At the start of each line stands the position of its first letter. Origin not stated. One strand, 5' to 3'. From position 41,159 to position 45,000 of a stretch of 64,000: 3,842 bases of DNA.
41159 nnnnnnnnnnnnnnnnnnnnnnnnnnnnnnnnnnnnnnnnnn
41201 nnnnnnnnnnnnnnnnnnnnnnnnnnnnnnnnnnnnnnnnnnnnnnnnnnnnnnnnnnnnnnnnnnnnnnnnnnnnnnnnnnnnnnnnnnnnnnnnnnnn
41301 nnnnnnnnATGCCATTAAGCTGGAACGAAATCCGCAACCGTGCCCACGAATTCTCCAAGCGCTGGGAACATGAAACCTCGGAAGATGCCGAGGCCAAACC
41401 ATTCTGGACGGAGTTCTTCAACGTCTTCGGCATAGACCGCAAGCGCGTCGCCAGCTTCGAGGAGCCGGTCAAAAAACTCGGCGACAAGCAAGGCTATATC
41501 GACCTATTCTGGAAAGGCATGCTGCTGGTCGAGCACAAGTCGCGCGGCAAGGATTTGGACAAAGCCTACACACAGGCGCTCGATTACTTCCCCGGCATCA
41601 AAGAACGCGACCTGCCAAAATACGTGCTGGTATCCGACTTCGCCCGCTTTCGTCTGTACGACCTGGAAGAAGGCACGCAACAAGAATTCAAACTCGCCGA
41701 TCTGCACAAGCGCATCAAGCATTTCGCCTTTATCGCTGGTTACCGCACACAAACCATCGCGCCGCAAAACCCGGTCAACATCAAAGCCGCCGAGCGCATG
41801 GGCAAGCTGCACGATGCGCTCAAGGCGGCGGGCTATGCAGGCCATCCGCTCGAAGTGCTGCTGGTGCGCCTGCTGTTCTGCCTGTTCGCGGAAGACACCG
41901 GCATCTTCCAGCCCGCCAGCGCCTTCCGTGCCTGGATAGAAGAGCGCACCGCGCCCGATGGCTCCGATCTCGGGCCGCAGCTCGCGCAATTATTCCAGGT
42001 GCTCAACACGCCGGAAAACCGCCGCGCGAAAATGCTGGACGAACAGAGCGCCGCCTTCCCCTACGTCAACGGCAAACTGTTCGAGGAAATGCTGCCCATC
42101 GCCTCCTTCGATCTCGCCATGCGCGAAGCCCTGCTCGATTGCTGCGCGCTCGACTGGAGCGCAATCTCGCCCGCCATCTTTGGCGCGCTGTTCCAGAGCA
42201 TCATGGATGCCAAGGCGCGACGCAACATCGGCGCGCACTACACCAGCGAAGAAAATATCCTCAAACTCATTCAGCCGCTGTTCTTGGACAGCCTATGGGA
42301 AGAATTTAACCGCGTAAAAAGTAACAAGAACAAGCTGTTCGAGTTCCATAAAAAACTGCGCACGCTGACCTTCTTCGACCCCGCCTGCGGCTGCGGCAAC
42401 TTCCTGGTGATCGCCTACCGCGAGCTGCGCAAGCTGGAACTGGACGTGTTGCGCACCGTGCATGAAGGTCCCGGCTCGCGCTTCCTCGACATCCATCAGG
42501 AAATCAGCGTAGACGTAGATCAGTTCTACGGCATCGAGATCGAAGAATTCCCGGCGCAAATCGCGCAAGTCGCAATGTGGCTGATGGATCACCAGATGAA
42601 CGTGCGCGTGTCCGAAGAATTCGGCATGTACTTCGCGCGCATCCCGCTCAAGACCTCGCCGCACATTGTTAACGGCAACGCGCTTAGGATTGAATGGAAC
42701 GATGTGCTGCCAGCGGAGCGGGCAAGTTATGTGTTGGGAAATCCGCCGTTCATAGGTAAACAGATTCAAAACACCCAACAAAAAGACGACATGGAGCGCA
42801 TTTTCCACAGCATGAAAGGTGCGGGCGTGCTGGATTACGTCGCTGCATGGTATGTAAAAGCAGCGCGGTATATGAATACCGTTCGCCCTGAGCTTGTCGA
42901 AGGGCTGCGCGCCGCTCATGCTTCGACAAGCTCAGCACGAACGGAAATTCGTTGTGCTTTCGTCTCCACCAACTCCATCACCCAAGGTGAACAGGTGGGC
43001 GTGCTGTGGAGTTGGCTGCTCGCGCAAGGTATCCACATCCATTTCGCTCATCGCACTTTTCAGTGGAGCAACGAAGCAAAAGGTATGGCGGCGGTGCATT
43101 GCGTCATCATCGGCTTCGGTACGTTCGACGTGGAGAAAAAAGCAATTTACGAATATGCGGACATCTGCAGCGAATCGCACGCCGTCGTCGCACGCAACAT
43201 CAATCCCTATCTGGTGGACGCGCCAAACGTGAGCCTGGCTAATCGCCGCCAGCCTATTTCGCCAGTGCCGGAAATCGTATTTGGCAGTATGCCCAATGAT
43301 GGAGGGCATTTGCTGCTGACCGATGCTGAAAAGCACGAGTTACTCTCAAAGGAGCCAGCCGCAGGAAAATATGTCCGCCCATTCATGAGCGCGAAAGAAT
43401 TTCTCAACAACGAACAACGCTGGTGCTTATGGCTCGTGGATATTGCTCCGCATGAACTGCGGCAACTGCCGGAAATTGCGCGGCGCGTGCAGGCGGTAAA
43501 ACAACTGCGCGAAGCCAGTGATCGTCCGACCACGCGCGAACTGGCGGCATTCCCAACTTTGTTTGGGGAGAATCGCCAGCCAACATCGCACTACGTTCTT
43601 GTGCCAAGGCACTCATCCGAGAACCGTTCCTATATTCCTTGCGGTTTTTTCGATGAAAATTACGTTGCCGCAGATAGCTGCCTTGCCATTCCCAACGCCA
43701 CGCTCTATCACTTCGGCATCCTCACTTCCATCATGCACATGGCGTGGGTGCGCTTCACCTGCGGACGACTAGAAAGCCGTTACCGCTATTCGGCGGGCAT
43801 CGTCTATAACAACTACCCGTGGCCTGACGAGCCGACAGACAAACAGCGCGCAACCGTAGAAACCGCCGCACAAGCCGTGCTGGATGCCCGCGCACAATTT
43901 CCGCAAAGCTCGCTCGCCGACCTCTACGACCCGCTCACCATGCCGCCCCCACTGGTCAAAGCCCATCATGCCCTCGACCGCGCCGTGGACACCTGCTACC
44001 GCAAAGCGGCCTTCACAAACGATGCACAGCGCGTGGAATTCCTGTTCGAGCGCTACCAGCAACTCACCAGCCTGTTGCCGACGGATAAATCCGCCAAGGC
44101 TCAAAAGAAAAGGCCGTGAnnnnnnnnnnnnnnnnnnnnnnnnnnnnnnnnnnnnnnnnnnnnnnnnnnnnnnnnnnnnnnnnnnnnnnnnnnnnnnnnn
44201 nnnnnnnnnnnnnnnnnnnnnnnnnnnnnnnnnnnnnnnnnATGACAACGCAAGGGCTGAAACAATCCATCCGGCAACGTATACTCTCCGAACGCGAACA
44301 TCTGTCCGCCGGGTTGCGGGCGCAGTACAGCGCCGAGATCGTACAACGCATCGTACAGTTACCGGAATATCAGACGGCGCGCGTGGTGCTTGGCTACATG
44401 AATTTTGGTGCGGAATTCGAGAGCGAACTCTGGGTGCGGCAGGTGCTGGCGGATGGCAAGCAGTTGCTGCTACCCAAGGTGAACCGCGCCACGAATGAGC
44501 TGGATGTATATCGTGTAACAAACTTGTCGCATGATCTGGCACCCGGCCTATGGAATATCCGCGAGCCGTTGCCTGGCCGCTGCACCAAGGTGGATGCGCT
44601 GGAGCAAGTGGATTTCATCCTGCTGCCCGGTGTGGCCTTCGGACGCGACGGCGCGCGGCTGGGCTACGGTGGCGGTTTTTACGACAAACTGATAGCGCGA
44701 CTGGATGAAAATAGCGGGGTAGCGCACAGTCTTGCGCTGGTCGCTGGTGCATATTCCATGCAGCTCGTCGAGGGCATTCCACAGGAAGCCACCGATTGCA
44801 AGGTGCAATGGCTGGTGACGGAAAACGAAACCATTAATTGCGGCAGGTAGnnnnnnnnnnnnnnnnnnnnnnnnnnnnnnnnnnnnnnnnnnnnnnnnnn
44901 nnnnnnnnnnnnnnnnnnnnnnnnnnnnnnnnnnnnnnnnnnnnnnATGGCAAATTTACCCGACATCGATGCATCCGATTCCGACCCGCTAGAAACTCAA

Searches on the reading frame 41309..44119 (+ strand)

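Call 56: search_protein_families(library=pfam, proteins=[window:41309-44119:+], max_evalue=0.00001)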
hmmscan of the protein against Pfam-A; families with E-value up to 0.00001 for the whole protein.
window:41309-44119:+ (936 aa): 5 families
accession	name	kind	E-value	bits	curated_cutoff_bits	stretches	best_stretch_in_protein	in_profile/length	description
PF20473.4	MmeI_Mtase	-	1.1e-92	310.3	27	1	335-614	3-258/259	MmeI, DNA-methyltransferase domain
PF20466.3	MmeI_TRD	-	8e-75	251.2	27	1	638-840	2-206/207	MmeI, target recognition domain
PF20464.3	MmeI_N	-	1.2e-50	172.8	27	1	11-173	2-180/181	MmeI, N-terminal domain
PF20467.3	MmeI_C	-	4.8e-36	123.3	27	1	844-923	3-82/83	MmeI, C-terminal domain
PF20465.4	MmeI_hel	-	2e-26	93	27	1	179-258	1-75/75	MmeI, helicase spacer domain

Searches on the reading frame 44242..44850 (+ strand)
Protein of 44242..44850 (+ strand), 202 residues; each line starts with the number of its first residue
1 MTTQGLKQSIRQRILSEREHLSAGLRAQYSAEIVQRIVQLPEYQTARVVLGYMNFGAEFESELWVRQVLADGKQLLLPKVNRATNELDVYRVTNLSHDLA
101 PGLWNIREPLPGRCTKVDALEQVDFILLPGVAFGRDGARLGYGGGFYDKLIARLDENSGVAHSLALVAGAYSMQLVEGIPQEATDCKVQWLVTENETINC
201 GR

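Call 75: search_protein_families(library=pfam, proteins=[window:44242-44850:+], max_evalue=0.000001)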
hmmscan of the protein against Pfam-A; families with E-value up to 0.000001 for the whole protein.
window:44242-44850:+ (202 aa): 1 family
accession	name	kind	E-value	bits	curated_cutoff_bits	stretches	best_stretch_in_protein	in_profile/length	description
PF01812.26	5-FTHF_cyc-lig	-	2.7e-40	138.7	27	1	7-194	1-186/186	5-formyltetrahydrofolate cyclo-ligase family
